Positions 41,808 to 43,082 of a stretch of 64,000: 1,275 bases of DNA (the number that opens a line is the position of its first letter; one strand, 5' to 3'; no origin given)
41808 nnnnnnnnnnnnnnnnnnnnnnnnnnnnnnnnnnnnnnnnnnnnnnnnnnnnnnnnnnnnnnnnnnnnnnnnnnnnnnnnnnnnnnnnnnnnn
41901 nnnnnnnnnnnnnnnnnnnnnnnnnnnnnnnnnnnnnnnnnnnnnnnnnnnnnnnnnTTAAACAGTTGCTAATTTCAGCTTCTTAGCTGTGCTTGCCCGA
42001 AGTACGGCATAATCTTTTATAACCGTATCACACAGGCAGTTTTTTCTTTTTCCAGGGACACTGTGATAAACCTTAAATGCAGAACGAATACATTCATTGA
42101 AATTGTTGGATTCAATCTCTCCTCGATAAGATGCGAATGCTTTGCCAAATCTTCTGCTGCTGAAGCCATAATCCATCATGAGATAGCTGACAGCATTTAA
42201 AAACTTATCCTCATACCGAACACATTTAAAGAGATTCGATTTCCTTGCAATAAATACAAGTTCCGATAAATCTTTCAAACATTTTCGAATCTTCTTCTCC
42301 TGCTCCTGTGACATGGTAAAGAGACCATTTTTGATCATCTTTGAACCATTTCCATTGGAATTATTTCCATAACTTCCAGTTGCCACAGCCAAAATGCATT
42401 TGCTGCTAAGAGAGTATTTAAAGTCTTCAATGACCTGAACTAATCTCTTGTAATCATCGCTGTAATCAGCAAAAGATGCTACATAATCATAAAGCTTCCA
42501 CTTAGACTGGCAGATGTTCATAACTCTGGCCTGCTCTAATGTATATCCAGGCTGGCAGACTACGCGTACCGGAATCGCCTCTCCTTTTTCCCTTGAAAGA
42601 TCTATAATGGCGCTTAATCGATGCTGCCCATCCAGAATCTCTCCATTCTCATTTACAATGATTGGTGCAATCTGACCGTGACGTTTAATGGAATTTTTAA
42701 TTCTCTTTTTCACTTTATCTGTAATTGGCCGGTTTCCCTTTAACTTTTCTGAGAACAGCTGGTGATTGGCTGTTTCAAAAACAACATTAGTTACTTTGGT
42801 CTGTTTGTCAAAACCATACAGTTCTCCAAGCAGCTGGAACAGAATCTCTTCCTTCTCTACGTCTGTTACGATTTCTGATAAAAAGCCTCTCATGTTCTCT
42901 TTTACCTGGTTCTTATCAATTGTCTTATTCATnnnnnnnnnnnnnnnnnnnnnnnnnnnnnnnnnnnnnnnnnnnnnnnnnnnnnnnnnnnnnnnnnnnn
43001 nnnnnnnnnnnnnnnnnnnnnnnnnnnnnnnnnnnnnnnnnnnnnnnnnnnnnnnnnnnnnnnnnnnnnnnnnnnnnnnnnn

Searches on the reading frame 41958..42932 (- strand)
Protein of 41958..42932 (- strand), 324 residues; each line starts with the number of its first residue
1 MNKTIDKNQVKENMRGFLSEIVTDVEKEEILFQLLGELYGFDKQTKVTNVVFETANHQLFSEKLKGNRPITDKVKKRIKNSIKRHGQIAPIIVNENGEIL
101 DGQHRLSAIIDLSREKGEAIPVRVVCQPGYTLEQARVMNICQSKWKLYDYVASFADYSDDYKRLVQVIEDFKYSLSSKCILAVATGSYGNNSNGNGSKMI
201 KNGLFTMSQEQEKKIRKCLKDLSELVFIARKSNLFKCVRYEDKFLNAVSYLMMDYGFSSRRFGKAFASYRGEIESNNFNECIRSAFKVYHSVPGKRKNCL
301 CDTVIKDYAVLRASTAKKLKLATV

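Call 7: search_protein_families(library=pfam, proteins=[window:41958-42932:-], max_evalue=0.01)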
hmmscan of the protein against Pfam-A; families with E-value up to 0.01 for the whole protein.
window:41958-42932:- (324 aa): 1 family
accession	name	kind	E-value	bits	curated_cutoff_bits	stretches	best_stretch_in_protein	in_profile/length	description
PF12522.13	UL73_N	-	0.0071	16.5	20.3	0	180-192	5-17/27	Cytomegalovirus glycoprotein N terminal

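Call 31: search_protein_families(library=phrogs, proteins=[window:41958-42932:-], max_evalue=0.001)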
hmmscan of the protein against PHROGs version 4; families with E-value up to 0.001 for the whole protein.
window:41958-42932:- (324 aa): 15 families
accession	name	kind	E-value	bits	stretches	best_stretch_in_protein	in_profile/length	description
phrog_12305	-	DNA, RNA and nucleotide metabolism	3.5e-26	92.9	1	44-225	3-174/271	ParB-like partition protein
phrog_620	-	DNA, RNA and nucleotide metabolism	6.6e-10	40.4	1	70-140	27-92/217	ParB-like partition protein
phrog_498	-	other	4.7e-09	36.3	1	68-141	51-121/633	DNA methyltransferase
phrog_723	-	DNA, RNA and nucleotide metabolism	4.1e-08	34.3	1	76-116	34-77/223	ParB-like partition protein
phrog_4715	-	DNA, RNA and nucleotide metabolism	2.7e-07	30.4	1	76-125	172-222/630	ParB-like partition protein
phrog_9353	-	unknown function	1.6e-06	29.2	1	68-125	27-87/245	-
phrog_8071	-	DNA, RNA and nucleotide metabolism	3.3e-06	27.6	1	70-111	24-66/389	ParB-like partition protein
phrog_2159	-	DNA, RNA and nucleotide metabolism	6.5e-06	26.7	1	78-111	87-124/365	ParB-like partition protein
phrog_5931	-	unknown function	1.4e-05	25.7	1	65-125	28-87/282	-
phrog_940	-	DNA, RNA and nucleotide metabolism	3.4e-05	24.2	1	67-120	21-74/388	nuclease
phrog_1033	-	DNA, RNA and nucleotide metabolism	5.8e-05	24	1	70-137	53-124/334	ParB-like partition protein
phrog_3264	-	DNA, RNA and nucleotide metabolism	0.00015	22.5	1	68-129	65-124/337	ParB-like partition protein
phrog_21315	-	unknown function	0.00042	20.4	1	68-109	25-66/415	-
phrog_26392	-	unknown function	0.00053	20.6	1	76-112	9-44/231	-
phrog_5475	-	unknown function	0.00081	19.3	0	28-116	80-171/458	-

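Call 37: find_homologous_proteins(query=window:41958-42932:-, max_evalue=0.00001)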
Query window:41958-42932:- (324 aa): 44 proteins with E <= 0.00001 among 1273 candidates.
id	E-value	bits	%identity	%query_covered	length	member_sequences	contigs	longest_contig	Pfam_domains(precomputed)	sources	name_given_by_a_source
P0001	7.5e-210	713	99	100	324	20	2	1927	-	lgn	-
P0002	5.3e-15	74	35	51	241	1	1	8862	-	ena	-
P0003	4.8e-13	67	35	51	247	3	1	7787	-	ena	-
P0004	2.1e-12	65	31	55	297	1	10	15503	-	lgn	-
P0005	5.1e-12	64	34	49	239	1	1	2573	-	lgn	-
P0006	3.7e-11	61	39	38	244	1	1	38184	-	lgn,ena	-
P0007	8.5e-11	60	32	54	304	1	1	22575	-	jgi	jgi:hypothetical protein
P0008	1.9e-10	59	29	54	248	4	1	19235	-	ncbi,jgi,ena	jgi:hypothetical protein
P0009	4.2e-10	58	27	75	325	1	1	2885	PF02195.27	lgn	-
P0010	1.1e-9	56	38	32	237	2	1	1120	-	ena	-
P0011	1.7e-9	56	30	54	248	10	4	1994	-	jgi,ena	-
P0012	2.6e-9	55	30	52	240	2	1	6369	-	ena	-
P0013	3.2e-9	55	29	48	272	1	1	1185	-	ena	-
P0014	4.1e-9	54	30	44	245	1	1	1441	-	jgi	jgi:hypothetical protein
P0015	4.5e-9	54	39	34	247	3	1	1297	-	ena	-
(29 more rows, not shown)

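Call 74: search_protein_families(library=padloc, proteins=[window:41958-42932:-], max_evalue=0.001)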
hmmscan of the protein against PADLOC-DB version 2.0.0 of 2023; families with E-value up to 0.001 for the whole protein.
window:41958-42932:- (324 aa): 0 families

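Call 79: find_encoding_contigs(protein=P0001, flank=3000, max_places=6)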
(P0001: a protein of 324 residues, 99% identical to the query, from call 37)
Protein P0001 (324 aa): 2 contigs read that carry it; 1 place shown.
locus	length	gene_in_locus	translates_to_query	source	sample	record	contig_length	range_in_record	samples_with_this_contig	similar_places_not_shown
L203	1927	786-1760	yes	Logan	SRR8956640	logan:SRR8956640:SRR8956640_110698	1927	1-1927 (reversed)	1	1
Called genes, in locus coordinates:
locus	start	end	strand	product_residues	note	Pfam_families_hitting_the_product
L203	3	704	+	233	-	?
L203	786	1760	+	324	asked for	-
